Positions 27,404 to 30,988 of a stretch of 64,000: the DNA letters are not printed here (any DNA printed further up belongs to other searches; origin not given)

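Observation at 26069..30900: ECF sigma / anti-sigma-like TM protein bearing a T9SS type-B sorting domain / giant Ig-repeat T9SS substrate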

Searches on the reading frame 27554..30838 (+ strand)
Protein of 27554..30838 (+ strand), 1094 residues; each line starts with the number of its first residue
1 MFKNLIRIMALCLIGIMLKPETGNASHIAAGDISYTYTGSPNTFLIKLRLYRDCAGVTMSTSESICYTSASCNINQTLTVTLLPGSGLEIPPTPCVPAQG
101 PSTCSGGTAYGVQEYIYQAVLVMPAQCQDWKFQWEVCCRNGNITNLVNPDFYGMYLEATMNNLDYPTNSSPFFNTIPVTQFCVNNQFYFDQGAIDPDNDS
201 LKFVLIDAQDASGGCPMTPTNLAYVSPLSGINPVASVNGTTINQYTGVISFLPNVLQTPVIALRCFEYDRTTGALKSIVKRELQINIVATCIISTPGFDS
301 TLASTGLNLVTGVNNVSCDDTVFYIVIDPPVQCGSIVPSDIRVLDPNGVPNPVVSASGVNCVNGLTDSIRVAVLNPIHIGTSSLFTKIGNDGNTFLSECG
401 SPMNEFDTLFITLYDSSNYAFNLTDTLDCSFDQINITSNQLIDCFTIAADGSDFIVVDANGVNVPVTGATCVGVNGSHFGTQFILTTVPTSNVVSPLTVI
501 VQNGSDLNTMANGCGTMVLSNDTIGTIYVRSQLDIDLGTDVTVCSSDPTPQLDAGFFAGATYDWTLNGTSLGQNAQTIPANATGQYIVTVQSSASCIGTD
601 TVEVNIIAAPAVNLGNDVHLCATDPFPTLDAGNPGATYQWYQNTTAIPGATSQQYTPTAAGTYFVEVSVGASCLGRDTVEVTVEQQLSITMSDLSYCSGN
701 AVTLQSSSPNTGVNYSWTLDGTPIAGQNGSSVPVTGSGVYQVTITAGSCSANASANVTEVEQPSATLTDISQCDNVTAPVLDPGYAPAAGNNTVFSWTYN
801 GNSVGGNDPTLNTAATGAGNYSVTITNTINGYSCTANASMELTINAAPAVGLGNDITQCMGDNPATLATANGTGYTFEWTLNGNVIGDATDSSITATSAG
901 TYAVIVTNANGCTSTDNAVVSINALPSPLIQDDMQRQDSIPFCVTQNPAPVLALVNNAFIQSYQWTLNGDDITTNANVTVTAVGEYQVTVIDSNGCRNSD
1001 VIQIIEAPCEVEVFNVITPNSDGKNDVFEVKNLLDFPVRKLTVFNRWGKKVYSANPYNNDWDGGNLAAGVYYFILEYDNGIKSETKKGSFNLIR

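Call 3: search_protein_families(library=pfam, proteins=[window:27554-30838:+], max_evalue=0.01)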
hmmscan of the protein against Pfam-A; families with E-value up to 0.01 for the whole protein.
window:27554-30838:+ (1094 aa): 6 families
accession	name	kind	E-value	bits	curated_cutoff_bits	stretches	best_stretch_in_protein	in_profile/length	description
PF13585.12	CHU_C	-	6.7e-22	77.9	27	1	1012-1090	2-84/86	CHU_C Type IX secretion signal domain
PF06832.18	BiPBP_C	-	9.4e-14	51.5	26.8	0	961-999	44-87/90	Penicillin-Binding Protein C-terminus Family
PF16820.11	PKD_3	-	1.2e-11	44.7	26.3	0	783-825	25-64/68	PKD-like domain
PF19081.6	Ig_7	-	1.1e-10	42.1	27.3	3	609-683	3-82/84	Ig-like domain CHU_C associated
PF13895.12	Ig_2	-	4.4e-10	40.1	27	1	627-683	24-79/79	Immunoglobulin domain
PF22352.2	K319L-like_PKD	-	0.002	18.6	27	0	699-758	11-81/84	K319L-like, PKD domain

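Call 4: search_protein_families(library=ncbifam, proteins=[window:27554-30838:+], max_evalue=0.01)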
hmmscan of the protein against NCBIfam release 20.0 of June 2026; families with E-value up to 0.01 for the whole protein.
window:27554-30838:+ (1094 aa): 3 families
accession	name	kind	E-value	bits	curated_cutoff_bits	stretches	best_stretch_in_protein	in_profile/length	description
TIGR04131.1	Bac_Flav_CTERM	domain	2.1e-13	50.2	35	1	1013-1094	3-85/85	T9SS type B sorting domain-containing protein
TIGR02073.1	PBP_1c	equivalog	0.0016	17.1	494.2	0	867-917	671-724/728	penicillin-binding protein 1C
TIGR04183.1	Por_Secre_tail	domain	0.0025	17.7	23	1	1017-1084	1-67/72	T9SS type A sorting domain-containing protein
